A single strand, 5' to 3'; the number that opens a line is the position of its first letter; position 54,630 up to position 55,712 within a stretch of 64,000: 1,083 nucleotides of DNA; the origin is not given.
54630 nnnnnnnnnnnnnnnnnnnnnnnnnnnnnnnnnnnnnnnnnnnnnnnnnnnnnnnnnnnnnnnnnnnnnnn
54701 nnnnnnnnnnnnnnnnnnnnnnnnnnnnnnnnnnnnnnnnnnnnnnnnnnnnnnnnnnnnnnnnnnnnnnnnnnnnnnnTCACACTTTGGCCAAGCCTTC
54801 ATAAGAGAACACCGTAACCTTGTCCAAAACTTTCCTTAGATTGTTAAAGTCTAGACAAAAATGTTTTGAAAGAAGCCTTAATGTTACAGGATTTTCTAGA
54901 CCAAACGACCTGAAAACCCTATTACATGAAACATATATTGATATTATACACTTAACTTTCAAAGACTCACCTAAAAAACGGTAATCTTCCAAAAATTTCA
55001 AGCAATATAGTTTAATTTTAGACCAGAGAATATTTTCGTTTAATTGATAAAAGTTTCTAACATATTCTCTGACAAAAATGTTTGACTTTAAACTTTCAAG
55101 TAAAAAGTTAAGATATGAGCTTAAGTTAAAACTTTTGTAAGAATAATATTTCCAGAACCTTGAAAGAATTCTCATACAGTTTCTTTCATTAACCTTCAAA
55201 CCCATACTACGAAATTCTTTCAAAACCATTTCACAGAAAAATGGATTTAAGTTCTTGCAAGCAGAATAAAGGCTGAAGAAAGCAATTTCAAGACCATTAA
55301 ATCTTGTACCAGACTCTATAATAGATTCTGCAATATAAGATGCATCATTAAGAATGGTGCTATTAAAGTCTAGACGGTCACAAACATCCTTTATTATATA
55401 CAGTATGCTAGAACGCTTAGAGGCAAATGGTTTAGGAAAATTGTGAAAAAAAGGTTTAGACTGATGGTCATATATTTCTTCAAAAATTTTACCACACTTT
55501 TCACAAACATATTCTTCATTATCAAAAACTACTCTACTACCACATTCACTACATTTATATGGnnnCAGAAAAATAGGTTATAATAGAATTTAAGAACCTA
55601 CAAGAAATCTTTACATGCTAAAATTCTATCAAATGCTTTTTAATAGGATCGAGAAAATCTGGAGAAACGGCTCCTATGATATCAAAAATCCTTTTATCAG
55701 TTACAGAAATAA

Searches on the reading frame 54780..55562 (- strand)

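Call 68: search_protein_families(library=pfam, proteins=[window:54780-55562:-], max_evalue=0.01)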
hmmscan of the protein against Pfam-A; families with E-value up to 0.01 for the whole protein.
window:54780-55562:- (260 aa): 4 families
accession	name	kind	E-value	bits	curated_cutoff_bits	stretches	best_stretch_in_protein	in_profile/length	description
PF08271.17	Zn_Ribbon_TF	-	1.1e-06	28.5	29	1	2-29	1-31/43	TFIIB zinc-binding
PF09723.15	Zn_ribbon_8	-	0.00095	19.6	34.4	0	17-30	5-18/41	Zinc ribbon domain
PF23228.1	zf_PCFS4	-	0.0065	16.6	27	0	7-35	3-31/69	PCFS4 zinc finger domain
PF08792.16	A2L_zn_ribbon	-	0.0071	16.5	22.9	0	2-27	4-31/33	A2L zinc ribbon domain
